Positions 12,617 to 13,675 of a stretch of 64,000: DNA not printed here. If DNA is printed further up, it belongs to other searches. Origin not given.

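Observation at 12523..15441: SF1 helicase + Cas4-like nuclease + coupled mini-ORF behind a type III R-M operon: candidate unnamed defence module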

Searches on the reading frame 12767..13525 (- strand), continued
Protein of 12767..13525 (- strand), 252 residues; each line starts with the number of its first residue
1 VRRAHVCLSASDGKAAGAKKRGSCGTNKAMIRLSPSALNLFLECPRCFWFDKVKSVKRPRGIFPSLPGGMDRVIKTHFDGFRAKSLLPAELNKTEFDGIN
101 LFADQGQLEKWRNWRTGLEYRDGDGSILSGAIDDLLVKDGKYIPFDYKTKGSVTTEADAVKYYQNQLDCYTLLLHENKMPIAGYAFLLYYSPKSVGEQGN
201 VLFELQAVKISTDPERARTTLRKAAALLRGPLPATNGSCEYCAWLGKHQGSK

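Call 64: search_protein_representatives(alignment_id=A1)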
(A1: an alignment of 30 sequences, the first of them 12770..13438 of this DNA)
Query: 30 sequences, 226 profile positions. Proteins with E-value up to 0.001 (for the whole library): 1603; up to 1e-10: 870; up to 1e-30: 330. The best 150 are listed.
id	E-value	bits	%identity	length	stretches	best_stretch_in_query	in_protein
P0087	8.4e-109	378.5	-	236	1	4-222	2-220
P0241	2.3e-86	305.1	-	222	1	5-220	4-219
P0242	3.4e-79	281.7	-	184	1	44-223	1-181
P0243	1.5e-75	269.8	-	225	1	5-224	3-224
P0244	1.1e-70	253.9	-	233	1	6-221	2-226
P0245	7.1e-69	247.9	-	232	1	3-222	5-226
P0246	1.8e-68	246.6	-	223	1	5-221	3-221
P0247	3.5e-68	245.7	-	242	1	3-223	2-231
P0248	4.8e-68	245.2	-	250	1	3-222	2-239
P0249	2.2e-67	243.1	-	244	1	5-220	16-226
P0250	1.5e-66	240.3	-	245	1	4-222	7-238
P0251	3.1e-66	239.3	-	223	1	3-217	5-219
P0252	1.3e-65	237.3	-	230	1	3-222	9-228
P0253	1.8e-65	236.8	-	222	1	3-222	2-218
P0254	6.5e-65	235.0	-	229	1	7-222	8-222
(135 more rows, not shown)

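Call 73: search_protein_families(library=pfam, proteins=[L098:3568-5349:+, L098:5450-7414:+, L098:7411-9990:+, L098:11013-12719:+, L098:2611-3165:+, L098:1590-2081:+, L098:505-1335:+, L055:2-595:+], max_evalue=0.001)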
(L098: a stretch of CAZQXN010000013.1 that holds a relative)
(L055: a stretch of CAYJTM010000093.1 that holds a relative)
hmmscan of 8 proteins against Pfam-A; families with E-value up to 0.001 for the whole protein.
L098:3568-5349:+ (593 aa): 6 families
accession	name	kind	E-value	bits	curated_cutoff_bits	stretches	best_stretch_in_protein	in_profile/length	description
PF02518.31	HATPase_c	-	1.3e-23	84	26.4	1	331-439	2-110/111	Histidine kinase-, DNA gyrase B-, and HSP90-like ATPase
PF00072.30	Response_reg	-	2.9e-16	60.1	30.2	1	472-587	1-109/111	Response regulator receiver domain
PF00512.31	HisKA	-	6e-15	55.5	26.9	1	224-286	3-64/66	His Kinase A (phospho-acceptor) domain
PF13492.12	GAF_3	-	6e-11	43.3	27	1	49-200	3-129/129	GAF domain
PF13185.12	GAF_2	-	1.5e-08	35.3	28.6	1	46-199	2-136/136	GAF domain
PF01590.32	GAF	-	2.2e-06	28.7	22.4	1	48-198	2-133/133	GAF domain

L098:5450-7414:+ (654 aa): 1 family
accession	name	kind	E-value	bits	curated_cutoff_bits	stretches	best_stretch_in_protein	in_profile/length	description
PF01555.25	N6_N4_Mtase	-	1e-43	150.3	26.7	1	108-336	1-219/221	DNA methylase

L098:7411-9990:+ (859 aa): 2 families
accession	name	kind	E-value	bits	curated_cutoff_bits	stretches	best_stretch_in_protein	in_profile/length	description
PF04851.21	ResIII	-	1.5e-14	54.7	22.5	1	44-239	5-149/164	Type III restriction enzyme, res subunit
PF18766.7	SWI2_SNF2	-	1.6e-06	28.4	26.7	1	107-299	26-205/221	SWI2/SNF2 ATPase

L098:11013-12719:+ (568 aa): 4 families
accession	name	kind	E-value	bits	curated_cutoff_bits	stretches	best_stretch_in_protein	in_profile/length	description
PF00589.27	Phage_integrase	-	7e-42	143.5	27.1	1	375-543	3-169/172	Phage integrase family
PF13495.12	Phage_int_SAM_4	-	1.5e-13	51.4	27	1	150-226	9-77/85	Phage integrase, N-terminal SAM-like domain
PF02899.23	Phage_int_SAM_1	-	4.3e-10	40.2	22.3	0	31-83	3-57/83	Phage integrase, N-terminal SAM-like domain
PF13102.12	Phage_int_SAM_5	-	6.7e-10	39.7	22.3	0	156-208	18-63/98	Phage integrase SAM-like domain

L098:2611-3165:+ (184 aa): 7 families
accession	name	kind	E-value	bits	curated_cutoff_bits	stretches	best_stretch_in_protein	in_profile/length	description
PF01381.28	HTH_3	-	1.9e-14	53.9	23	1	7-61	1-55/55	Helix-turn-helix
PF13560.12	HTH_31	-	2.8e-11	44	27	1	2-59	1-59/64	Helix-turn-helix domain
PF12844.13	HTH_19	-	4.4e-10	39.8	30.2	1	4-64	1-61/64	Helix-turn-helix domain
PF07883.17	Cupin_2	-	8.7e-10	38.6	27.2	1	109-178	2-69/70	Cupin domain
PF13443.12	HTH_26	-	1.2e-09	38.7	22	1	6-62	1-58/63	Cro/C1-type HTH DNA-binding domain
PF13413.12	HTH_25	-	0.00033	20.9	24.6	0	7-38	2-33/62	Helix-turn-helix domain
PF01050.24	MannoseP_isomer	-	0.00035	21.2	23.6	1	108-178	31-100/116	Mannose-6-phosphate isomerase C-terminal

L098:1590-2081:+ (163 aa): 0 families

L098:505-1335:+ (276 aa): 1 family
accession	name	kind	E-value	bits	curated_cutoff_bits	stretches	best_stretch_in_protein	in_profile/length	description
PF00072.30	Response_reg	-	3.3e-25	88.9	30.2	1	6-112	2-110/111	Response regulator receiver domain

L055:2-595:+ (197 aa): 0 families

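Call 95: find_homologous_proteins(query=L012:7239-8939:+)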
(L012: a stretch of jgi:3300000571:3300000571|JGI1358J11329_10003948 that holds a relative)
Query L012:7239-8939:+ (567 aa): 5641 proteins with E <= 0.001 among 8000 candidates; the best 120 are listed.
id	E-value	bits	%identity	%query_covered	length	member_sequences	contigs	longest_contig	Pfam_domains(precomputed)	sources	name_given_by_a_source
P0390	0.0e+0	1169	100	91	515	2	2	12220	PF01443.25,PF13245.13,PF00580.28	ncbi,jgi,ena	-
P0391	1.2e-218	745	57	99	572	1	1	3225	PF01443.25,PF13245.13,PF00580.28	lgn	-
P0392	5.3e-218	743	57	99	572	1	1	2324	PF01443.25,PF13245.13,PF00580.28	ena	-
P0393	5.2e-217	740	57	100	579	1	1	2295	PF01443.25,PF13245.13,PF00580.28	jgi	-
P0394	1.6e-215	735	58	99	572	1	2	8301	PF01443.25,PF13245.13,PF00580.28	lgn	-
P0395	2.3e-214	731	56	99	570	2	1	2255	PF01443.25,PF13245.13,PF00580.28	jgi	jgi:superfamily I DNA/RNA helicase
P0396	3.4e-213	727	57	99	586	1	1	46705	PF01443.25,PF13361.13,PF13245.13,PF00580.28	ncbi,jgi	-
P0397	7.2e-213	726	58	99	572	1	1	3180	PF01443.25,PF13245.13,PF00580.28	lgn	-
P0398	2.5e-212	724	56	99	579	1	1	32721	PF01443.25,PF13245.13,PF00580.28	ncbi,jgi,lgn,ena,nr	ncbi:MAG: ATP-dependent helicase [Nitrospirae bacterium]|nr:ATP-dependent helicase [Nitrospirota bac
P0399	6.4e-212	723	54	100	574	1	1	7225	PF01443.25,PF13245.13,PF00580.28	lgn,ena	-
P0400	8.0e-212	723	57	99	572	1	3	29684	PF01443.25,PF13245.13,PF00580.28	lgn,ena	-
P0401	2.0e-210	718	54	100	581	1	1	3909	PF01443.25,PF13245.13,PF00580.28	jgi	jgi:superfamily I DNA/RNA helicase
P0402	7.4e-210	716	57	100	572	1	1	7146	PF01443.25,PF13245.13,PF00580.28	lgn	-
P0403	3.6e-209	714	56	99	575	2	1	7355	PF01443.25,PF13245.13,PF00580.28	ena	-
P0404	1.9e-208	712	53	100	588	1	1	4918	PF01443.25,PF13245.13,PF00580.28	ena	-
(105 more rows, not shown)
